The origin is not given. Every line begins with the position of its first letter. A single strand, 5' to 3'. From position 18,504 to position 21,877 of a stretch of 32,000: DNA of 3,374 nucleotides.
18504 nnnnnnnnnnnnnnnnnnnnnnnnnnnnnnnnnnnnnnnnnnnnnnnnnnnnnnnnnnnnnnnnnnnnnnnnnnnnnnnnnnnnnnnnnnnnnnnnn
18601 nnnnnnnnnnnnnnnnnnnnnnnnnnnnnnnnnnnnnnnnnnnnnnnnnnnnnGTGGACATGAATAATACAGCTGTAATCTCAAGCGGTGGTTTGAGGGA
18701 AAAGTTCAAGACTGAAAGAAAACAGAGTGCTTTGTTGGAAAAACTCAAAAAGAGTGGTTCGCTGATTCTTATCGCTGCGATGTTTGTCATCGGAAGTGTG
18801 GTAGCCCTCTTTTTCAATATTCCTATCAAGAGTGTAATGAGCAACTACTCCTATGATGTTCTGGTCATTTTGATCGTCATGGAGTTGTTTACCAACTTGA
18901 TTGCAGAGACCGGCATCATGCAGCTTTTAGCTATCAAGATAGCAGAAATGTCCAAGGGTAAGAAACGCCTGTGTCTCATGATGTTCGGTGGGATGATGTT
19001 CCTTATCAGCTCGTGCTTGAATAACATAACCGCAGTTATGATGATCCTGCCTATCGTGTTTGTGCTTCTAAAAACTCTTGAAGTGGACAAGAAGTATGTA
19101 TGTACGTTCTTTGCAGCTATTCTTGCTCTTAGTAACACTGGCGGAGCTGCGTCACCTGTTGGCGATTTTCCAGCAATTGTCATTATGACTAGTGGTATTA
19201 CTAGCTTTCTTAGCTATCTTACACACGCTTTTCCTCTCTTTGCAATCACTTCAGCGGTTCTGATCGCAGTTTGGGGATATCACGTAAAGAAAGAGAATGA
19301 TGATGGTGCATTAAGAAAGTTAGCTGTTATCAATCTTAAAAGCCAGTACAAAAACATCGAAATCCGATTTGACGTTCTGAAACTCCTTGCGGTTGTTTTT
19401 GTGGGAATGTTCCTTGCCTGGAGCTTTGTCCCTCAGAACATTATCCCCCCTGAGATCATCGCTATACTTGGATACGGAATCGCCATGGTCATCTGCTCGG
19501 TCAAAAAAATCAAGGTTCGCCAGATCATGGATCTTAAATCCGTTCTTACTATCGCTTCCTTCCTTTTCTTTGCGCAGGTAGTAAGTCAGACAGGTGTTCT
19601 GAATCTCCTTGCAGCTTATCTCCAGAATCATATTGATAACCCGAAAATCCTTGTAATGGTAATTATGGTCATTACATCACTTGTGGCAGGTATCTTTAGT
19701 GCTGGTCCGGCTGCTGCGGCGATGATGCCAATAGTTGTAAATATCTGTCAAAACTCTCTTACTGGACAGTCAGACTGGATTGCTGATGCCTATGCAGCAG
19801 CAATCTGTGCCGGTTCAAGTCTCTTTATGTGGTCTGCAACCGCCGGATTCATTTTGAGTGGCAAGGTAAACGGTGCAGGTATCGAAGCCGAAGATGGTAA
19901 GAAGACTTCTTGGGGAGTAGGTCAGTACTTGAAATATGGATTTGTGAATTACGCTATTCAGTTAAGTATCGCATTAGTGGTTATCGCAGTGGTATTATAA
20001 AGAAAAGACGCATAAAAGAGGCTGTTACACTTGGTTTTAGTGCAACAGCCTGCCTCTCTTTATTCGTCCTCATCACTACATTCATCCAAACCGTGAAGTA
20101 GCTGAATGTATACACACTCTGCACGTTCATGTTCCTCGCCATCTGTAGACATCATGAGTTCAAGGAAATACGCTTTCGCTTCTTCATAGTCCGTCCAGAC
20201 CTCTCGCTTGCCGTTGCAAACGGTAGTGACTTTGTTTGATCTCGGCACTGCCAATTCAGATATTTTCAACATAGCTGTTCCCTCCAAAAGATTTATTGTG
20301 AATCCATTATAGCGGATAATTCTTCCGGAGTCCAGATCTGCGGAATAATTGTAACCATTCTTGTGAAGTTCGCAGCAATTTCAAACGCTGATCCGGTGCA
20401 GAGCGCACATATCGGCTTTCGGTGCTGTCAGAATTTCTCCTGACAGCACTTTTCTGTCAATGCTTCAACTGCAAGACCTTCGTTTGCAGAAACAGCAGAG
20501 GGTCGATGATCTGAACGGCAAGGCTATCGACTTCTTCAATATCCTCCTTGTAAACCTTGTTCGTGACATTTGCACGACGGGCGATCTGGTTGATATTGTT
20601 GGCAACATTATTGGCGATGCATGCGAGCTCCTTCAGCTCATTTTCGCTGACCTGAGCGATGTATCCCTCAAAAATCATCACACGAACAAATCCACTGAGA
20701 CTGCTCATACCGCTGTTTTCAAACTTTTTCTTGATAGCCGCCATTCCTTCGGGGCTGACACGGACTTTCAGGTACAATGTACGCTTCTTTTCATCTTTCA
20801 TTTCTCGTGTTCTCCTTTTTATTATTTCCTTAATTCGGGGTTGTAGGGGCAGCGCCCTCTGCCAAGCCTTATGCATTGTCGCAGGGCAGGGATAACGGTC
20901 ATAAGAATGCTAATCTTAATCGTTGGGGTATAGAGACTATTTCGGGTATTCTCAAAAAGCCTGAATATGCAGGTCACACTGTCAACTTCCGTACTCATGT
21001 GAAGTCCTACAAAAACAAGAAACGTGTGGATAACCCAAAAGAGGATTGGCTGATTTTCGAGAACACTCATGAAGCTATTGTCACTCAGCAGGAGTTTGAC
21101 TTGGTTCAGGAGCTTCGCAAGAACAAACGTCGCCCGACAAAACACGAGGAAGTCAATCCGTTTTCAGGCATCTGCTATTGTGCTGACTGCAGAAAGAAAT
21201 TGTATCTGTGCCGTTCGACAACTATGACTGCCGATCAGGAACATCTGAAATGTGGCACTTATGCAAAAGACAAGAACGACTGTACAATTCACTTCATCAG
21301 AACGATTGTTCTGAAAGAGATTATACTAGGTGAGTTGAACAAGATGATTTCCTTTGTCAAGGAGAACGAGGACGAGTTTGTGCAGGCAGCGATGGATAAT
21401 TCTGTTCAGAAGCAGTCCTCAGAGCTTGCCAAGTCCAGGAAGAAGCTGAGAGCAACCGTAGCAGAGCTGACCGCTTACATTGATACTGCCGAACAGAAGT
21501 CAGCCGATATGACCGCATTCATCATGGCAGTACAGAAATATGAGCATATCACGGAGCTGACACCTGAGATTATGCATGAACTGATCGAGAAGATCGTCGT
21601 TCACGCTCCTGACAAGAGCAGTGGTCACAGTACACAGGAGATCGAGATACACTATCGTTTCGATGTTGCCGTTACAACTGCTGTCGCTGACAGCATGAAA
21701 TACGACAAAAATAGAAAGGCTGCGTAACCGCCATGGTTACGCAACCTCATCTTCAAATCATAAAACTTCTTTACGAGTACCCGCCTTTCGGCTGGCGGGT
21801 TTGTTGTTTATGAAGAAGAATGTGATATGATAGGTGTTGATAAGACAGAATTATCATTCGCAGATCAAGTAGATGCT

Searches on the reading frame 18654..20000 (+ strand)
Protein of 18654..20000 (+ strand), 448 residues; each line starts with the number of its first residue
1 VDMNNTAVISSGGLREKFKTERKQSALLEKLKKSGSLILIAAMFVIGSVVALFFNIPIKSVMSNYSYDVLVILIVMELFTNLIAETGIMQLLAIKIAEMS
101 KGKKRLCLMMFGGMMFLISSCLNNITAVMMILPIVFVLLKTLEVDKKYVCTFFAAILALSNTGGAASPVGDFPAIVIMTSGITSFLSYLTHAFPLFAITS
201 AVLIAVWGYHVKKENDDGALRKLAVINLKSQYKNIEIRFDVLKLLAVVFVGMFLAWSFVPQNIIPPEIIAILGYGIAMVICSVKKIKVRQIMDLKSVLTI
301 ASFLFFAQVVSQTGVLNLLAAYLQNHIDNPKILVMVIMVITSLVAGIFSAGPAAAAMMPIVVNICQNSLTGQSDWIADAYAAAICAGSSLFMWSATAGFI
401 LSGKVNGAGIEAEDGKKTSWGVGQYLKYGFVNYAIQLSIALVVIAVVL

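Call 42: search_protein_families(library=pfam, proteins=[window:18654-20000:+], max_evalue=0.001)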
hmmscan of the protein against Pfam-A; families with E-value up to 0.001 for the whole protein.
window:18654-20000:+ (448 aa): 1 family
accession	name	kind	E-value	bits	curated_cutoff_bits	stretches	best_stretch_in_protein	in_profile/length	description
PF03600.22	CitMHS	-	1.3e-33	117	31.9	1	38-384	16-335/336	Citrate transporter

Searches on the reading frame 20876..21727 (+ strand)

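Call 7: search_protein_families(library=pfam, proteins=[window:20876-21727:+], max_evalue=0.01)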
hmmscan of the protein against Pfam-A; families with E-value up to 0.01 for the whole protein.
window:20876-21727:+ (283 aa): 3 families
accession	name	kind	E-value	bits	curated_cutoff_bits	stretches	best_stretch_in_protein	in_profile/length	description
PF14287.11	DUF4368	-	6.7e-24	84.3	25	1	202-262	2-62/67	Domain of unknown function (DUF4368)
PF07508.19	Recombinase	-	1.7e-15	57.6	21.1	1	9-83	32-101/102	Recombinase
PF13408.12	Zn_ribbon_recom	-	1.4e-08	35.4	25.3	1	95-154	1-57/58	Recombinase zinc beta ribbon domain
